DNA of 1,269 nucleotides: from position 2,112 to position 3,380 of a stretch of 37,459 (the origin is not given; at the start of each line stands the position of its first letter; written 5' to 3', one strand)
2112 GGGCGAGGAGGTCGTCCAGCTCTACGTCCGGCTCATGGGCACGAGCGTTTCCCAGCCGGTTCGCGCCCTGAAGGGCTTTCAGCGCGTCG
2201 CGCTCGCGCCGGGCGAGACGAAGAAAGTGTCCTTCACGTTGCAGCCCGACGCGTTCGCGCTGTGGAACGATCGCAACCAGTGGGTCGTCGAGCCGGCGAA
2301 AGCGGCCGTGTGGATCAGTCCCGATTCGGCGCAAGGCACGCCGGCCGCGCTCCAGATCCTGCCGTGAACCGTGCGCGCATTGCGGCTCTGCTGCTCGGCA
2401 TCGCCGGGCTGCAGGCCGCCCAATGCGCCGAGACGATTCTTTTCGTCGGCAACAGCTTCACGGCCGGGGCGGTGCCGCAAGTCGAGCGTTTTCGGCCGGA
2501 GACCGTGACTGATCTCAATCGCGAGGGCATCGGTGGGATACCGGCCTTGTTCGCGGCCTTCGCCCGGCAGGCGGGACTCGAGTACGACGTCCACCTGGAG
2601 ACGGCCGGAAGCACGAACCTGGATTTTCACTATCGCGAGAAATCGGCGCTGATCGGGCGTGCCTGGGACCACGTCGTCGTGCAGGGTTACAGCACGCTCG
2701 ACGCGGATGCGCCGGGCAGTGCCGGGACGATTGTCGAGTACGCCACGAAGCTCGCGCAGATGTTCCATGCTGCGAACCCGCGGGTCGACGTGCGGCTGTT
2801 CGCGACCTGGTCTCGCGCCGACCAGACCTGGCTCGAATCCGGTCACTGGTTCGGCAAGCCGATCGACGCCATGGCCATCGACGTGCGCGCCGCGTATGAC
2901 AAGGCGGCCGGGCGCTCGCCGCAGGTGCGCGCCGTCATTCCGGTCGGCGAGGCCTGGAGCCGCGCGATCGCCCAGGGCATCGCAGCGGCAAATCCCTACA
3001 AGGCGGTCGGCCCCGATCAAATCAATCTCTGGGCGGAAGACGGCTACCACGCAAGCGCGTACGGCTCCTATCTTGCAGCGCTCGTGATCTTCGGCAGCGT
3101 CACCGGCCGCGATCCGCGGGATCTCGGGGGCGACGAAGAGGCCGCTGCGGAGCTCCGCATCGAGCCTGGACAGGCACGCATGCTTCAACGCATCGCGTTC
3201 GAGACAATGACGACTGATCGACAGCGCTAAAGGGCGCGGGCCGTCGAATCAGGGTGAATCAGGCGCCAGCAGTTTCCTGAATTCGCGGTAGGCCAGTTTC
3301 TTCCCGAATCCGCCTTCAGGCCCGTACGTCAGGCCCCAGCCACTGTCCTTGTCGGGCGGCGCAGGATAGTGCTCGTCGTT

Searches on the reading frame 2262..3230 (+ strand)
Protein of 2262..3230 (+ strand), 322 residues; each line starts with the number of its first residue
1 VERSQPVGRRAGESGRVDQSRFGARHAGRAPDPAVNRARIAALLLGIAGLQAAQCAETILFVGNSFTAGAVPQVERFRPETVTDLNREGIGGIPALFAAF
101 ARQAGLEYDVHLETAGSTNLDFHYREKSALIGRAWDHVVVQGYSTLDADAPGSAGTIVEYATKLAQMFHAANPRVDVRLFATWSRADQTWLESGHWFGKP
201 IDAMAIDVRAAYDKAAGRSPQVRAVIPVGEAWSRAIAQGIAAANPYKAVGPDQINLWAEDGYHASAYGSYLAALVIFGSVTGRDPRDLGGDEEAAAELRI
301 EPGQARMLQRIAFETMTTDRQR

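Call 7: search_protein_families(library=pfam, proteins=[window:2262-3230:+], max_evalue=0.01)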
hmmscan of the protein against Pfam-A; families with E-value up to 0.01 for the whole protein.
window:2262-3230:+ (322 aa): 1 family
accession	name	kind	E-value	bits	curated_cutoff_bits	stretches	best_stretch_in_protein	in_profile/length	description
PF16227.11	DUF4886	-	9.4e-10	38.4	26.7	1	112-287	60-219/242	Domain of unknown function (DUF4886)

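Call 10: search_protein_families(library=ncbifam, proteins=[window:2262-3230:+], max_evalue=0.01)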
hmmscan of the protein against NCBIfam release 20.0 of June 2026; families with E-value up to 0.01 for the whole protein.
window:2262-3230:+ (322 aa): 0 families
